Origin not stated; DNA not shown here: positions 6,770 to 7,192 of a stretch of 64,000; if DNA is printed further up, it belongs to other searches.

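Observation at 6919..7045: Isolated exon-like relic resembling the GRHPR / D-2-hydroxyacid dehydrogenase family, with a 3-codon gap and an in-frame stop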

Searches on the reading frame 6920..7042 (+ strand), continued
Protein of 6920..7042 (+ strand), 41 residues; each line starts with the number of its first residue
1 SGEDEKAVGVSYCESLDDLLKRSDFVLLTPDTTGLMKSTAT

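Call 47: search_solved_structures(query=P0189, max_evalue=1e-40, show_alignments=1)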
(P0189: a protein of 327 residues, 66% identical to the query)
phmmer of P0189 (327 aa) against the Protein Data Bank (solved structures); distinct sequences matched with E-value up to 1e-40: 12.
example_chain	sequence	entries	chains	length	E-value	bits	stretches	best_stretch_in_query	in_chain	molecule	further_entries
6bii_A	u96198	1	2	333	2e-61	211.4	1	23-320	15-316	Glyoxylate reductase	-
2dbq_A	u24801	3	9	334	1.8e-60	208.2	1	69-317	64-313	Glyoxylate reductase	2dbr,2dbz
5aov_A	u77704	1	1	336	4.2e-59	203.8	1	66-320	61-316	GLYOXYLATE REDUCTASE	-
9m0t_A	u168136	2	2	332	4.5e-59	203.7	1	60-317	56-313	Probable 2-ketogluconate reductase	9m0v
2cuk_A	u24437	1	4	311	1.3e-53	185.7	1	71-324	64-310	glycerate dehydrogenase/glyoxylate reductase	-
1wwk_A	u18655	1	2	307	2.5e-51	178.2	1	49-311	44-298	phosphoglycerate dehydrogenase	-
2h1s_A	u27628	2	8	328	1.2e-49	172.7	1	71-326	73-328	Glyoxylate reductase/hydroxypyruvate reductase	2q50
2gcg_A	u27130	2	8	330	1.2e-49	172.7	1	71-326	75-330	Glyoxylate reductase/hydroxypyruvate reductase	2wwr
4g2n_A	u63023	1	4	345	4.2e-44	154.5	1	46-315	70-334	D-isomer specific 2-hydroxyacid dehydrogenase, NAD-binding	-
3wnv_A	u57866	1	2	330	1.7e-42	149.2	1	66-316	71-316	glyoxylate reductase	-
3ddn_A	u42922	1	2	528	5.5e-41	144.2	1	48-309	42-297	D-3-phosphoglycerate dehydrogenase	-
1ygy_A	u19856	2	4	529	5.5e-41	144.2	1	48-309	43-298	D-3-phosphoglycerate dehydrogenase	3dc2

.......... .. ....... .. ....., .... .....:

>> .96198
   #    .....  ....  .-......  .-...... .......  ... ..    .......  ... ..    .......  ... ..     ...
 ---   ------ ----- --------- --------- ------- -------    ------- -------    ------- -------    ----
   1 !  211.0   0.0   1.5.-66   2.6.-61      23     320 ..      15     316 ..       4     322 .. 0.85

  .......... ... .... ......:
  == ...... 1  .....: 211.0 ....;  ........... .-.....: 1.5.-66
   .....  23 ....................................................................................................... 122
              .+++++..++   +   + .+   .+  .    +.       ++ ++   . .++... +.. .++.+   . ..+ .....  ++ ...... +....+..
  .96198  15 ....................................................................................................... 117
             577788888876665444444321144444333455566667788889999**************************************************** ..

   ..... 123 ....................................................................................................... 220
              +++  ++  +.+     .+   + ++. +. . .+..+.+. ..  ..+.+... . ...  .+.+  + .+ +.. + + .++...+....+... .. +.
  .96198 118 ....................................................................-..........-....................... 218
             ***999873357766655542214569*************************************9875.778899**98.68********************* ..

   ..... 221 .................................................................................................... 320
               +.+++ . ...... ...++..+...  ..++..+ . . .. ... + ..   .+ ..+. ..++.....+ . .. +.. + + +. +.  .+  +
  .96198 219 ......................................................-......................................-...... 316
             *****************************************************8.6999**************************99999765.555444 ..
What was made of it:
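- Closest known: GRHPR. Same: P0189 matches 2GCG at E = 1e-49 (call 47).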
